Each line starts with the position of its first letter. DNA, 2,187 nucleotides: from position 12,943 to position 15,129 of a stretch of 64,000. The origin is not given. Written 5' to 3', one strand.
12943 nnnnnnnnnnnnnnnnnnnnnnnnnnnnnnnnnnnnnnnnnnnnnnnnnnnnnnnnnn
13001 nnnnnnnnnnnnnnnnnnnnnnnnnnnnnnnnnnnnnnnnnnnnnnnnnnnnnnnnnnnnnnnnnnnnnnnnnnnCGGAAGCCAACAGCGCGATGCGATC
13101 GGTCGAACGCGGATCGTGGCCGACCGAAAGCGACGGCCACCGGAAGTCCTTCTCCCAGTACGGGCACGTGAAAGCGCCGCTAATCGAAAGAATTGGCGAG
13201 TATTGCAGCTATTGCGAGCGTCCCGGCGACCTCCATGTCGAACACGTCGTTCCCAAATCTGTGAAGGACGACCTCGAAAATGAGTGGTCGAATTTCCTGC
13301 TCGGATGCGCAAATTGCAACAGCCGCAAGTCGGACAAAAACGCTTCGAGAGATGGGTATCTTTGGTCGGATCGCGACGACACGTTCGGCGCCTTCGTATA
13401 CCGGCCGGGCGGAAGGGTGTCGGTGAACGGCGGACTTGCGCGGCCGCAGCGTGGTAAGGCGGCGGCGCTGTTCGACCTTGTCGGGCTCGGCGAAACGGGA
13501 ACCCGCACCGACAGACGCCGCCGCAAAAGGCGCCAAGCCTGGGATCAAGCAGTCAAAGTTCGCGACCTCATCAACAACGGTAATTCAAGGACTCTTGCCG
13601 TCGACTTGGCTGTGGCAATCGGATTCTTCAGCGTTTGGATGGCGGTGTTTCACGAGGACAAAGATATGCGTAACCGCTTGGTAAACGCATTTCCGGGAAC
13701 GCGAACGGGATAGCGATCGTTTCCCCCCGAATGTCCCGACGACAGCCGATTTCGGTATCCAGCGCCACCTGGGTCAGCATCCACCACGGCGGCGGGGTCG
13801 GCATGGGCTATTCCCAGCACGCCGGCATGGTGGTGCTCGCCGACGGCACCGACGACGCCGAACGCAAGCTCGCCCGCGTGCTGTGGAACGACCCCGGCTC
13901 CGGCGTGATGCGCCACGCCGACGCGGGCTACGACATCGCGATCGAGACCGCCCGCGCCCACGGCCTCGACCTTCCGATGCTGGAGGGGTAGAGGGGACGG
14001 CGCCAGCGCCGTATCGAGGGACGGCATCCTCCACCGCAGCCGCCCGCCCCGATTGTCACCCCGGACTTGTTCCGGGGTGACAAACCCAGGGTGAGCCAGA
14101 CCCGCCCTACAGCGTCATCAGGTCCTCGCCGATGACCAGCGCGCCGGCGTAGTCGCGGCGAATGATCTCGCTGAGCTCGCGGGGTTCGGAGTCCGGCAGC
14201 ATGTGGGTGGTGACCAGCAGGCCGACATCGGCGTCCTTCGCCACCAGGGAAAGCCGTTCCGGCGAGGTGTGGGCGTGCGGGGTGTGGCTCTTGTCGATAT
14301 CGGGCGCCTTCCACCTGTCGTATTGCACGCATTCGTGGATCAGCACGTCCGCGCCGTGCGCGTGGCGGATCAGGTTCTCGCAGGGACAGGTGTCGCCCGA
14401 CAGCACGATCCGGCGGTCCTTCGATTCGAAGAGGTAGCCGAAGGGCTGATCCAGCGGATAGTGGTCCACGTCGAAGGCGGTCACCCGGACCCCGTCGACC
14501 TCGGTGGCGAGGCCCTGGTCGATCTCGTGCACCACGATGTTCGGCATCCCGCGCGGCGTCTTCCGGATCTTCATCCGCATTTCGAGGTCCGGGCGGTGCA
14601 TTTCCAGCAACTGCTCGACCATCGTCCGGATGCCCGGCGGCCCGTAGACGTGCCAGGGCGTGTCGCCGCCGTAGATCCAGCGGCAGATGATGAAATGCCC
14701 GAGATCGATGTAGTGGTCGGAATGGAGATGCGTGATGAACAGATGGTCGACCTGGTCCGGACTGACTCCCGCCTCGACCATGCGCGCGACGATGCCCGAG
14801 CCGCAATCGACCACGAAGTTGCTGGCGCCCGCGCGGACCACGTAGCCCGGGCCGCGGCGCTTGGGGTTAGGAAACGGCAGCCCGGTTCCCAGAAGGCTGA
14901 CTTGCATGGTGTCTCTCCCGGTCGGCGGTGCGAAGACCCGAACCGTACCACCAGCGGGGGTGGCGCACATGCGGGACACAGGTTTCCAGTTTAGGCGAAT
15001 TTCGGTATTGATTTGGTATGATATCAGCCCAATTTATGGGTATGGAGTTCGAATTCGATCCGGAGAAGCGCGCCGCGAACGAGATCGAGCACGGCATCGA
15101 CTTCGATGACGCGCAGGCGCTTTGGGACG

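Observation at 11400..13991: Septu-like ATPase + HNH defence cassette inserted at the 3' end of hutU, flanked by a 229-bp direct repeat with only synonymous differences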

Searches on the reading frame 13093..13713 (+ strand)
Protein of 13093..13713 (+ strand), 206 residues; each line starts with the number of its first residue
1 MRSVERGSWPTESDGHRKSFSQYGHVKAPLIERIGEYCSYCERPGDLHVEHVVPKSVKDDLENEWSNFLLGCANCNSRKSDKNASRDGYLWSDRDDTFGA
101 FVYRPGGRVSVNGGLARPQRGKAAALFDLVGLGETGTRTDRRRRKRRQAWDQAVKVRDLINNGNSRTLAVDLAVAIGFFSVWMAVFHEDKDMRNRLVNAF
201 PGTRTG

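Call 6: search_protein_families(library=padloc, proteins=[window:13093-13713:+], max_evalue=0.01)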
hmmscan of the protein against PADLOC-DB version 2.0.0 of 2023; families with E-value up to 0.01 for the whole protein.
window:13093-13713:+ (206 aa): 50 families (the best 25 are shown)
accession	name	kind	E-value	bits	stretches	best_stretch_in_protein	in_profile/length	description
PDLC00315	PtuB1|PtuB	-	1e-70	236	1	1-205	1-209/227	Unknown function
PDLC00337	PtuB1|PtuB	-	1.6e-13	49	1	23-89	42-114/216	Unknown function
PDLC00324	PtuB1|PtuB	-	7.7e-13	46.7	1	20-156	27-168/209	Unknown function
PDLC02924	HNH_I-A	-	2.7e-12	45.1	1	19-141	33-151/198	-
PDLC00336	PtuB1|PtuB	-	1.5e-11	42.5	1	22-85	48-117/250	Unknown function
PDLC00340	PtuB1|PtuB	-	3.1e-11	41.4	1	23-84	52-115/268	Unknown function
PDLC00334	PtuB1|PtuB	-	2e-10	38.9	1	26-161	35-184/222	Unknown function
PDLC00358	PtuB1|PtuB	-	2.4e-09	35.2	1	25-152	35-170/215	Unknown function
PDLC00331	PtuB1|PtuB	-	5.4e-09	34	1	25-82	24-83/222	Unknown function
PDLC00323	PtuB1|PtuB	-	8.7e-09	33.3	1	25-82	24-83/215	Unknown function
PDLC00351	PtuB1|PtuB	-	1.3e-08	33.1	1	21-154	42-182/195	Unknown function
PDLC00348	PtuB1|PtuB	-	2.4e-08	31.8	1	32-146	49-163/198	Unknown function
PDLC00342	PtuB1|PtuB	-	2.7e-08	31.5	1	22-85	34-102/247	Unknown function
PDLC00321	PtuB1|PtuB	-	3.3e-08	31.6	1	25-82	29-88/223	Unknown function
PDLC00332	PtuB1|PtuB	-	4.6e-08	31.1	1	22-86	34-102/212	Unknown function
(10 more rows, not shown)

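Call 7: search_protein_families(library=pfam, proteins=[window:13093-13713:+], max_evalue=0.01)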
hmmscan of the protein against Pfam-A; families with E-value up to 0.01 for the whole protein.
window:13093-13713:+ (206 aa): 3 families
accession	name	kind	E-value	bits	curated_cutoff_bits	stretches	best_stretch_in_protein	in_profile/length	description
PF01844.29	HNH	-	6.9e-09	36.2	21.4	1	38-82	1-47/47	HNH endonuclease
PF14279.12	HNH_5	-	0.00062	20.1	27.5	1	38-82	1-46/56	HNH endonuclease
PF13395.12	HNH_4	-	0.0058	17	22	1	47-83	18-52/54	HNH endonuclease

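Call 38: search_solved_structures(query=window:13093-13713:+, max_evalue=0.01, show_alignments=1)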
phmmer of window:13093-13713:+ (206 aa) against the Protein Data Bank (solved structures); distinct sequences matched with E-value up to 0.01: 3.
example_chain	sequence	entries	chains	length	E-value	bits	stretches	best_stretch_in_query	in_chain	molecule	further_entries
9n69_F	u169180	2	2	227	7.7e-05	25.7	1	29-143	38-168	TIGR02646 family protein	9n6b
9vh1_F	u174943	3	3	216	0.0021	21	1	29-88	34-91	Retron Ec78 putative HNH endonuclease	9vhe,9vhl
22bv_F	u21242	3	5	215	0.0084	19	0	25-76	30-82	TIGR02646 family protein | PtuB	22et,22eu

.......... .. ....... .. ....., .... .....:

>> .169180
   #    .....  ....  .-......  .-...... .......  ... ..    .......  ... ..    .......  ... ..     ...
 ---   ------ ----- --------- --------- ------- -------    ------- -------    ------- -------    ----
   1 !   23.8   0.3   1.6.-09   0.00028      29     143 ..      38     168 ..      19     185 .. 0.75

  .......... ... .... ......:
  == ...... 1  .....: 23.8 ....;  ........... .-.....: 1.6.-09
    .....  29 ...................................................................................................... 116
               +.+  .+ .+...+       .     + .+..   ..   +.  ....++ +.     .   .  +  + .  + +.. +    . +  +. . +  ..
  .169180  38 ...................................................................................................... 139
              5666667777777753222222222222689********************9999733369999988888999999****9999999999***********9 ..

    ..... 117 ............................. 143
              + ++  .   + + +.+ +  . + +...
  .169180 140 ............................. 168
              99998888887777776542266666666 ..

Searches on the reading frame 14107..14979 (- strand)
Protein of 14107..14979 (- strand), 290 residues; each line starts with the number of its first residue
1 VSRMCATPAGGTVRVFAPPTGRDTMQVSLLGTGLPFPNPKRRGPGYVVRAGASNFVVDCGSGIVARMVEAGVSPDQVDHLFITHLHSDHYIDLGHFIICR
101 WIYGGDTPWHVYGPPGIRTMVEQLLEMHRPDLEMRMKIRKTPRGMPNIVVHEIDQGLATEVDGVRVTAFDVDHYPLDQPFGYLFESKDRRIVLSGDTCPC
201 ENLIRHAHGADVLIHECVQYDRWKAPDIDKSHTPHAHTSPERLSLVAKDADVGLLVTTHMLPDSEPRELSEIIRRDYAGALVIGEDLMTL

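Call 7: search_protein_families(library=pfam, proteins=[window:14107-14979:-], max_evalue=0.01)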
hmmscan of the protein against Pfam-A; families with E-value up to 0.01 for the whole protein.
window:14107-14979:- (290 aa): 3 families
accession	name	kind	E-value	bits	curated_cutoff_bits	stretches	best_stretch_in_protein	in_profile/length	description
PF12706.13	Lactamase_B_2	-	4.6e-20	72.5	27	1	54-260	2-200/200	Beta-lactamase superfamily domain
PF00753.33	Lactamase_B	-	1.3e-10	42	22.7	1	46-197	9-150/196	Metallo-beta-lactamase superfamily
PF23023.1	Anti-Pycsar_Apyc1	-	4.6e-05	23.4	50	1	25-98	3-75/250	Anti-Pycsar protein Apyc1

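Call 56: search_protein_families(library=padloc, proteins=[window:14107-14907:-], max_evalue=0.001)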
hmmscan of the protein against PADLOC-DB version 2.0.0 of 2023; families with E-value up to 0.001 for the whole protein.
window:14107-14907:- (266 aa): 0 families
